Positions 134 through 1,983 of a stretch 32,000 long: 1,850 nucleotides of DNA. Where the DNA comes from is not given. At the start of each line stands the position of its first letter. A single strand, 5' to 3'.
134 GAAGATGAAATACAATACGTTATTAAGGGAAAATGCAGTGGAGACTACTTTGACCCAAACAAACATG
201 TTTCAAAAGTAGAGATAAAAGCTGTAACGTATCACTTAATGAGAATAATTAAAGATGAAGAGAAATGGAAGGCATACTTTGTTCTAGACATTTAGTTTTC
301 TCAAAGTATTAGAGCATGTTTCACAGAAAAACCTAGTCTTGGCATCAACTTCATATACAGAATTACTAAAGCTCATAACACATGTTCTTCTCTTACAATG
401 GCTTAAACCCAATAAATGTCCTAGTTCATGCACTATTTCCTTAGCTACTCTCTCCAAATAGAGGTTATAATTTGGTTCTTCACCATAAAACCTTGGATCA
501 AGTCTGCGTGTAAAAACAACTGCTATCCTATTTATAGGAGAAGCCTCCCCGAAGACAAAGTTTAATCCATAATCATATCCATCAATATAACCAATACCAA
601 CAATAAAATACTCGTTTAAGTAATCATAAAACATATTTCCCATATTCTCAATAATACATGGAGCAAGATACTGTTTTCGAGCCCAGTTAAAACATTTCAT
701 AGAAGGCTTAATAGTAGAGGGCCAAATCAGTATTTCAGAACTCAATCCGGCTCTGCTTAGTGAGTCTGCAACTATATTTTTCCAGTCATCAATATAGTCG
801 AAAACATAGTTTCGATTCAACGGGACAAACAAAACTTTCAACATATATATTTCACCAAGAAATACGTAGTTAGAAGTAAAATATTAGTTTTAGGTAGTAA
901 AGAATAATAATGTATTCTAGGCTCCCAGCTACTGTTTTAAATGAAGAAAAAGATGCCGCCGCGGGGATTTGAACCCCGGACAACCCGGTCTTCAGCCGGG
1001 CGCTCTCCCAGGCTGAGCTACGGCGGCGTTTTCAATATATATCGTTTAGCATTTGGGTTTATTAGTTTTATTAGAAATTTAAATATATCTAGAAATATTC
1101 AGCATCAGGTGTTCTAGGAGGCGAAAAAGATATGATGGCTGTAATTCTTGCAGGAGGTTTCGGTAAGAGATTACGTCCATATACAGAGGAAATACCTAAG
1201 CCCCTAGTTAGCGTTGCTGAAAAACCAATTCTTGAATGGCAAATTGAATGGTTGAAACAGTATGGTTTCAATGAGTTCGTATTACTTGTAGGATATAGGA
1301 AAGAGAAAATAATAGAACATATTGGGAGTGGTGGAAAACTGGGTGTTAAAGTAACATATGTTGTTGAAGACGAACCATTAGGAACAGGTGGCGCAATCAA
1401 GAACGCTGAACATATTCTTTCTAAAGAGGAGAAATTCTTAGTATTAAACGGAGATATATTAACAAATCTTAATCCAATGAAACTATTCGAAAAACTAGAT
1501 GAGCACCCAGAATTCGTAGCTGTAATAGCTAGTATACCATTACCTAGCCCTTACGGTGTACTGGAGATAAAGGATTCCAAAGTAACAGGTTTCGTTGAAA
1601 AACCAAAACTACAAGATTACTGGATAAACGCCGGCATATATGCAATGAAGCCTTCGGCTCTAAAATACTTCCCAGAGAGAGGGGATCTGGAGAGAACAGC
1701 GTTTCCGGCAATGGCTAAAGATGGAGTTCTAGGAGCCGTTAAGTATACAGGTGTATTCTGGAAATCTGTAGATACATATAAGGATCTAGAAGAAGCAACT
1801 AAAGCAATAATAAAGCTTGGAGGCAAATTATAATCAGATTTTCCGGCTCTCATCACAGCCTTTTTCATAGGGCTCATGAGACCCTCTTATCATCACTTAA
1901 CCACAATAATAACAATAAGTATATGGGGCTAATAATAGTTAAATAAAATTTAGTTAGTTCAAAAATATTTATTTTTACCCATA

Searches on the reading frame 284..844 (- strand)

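Call 7: search_protein_families(library=pfam, proteins=[window:284-844:-], max_evalue=0.001)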
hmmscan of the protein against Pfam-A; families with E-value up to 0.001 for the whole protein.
window:284-844:- (186 aa): 2 families
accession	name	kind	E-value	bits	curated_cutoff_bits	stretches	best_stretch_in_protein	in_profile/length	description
PF07998.17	Peptidase_M54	-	3.7e-31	109.1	24.4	1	32-183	44-194/194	Peptidase family M54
PF00413.30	Peptidase_M10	-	5.2e-05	23.6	24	1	137-160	112-135/159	Matrixin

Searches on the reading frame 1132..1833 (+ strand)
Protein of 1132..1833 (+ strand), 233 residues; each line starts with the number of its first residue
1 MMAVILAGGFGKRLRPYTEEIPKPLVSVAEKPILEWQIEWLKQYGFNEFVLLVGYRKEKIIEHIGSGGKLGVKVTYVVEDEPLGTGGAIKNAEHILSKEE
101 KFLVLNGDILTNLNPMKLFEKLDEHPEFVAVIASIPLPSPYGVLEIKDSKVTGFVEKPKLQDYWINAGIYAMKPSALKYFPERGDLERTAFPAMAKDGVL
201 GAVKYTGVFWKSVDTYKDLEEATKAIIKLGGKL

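Call 7: search_protein_families(library=pfam, proteins=[window:1132-1833:+], max_evalue=0.001)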
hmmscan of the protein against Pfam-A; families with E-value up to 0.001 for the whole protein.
window:1132-1833:+ (233 aa): 3 families
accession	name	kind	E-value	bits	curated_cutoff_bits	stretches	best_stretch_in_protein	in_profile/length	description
PF00483.29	NTP_transferase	-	1.2e-39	136.8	21.2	1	3-226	2-242/245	Nucleotidyl transferase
PF12804.13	NTP_transf_3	-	5.5e-11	43.3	27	1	3-126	1-115/160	MobA-like NTP transferase domain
PF01128.25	IspD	-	0.00065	20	27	1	1-66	1-64/221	2-C-methyl-D-erythritol 4-phosphate cytidylyltransferase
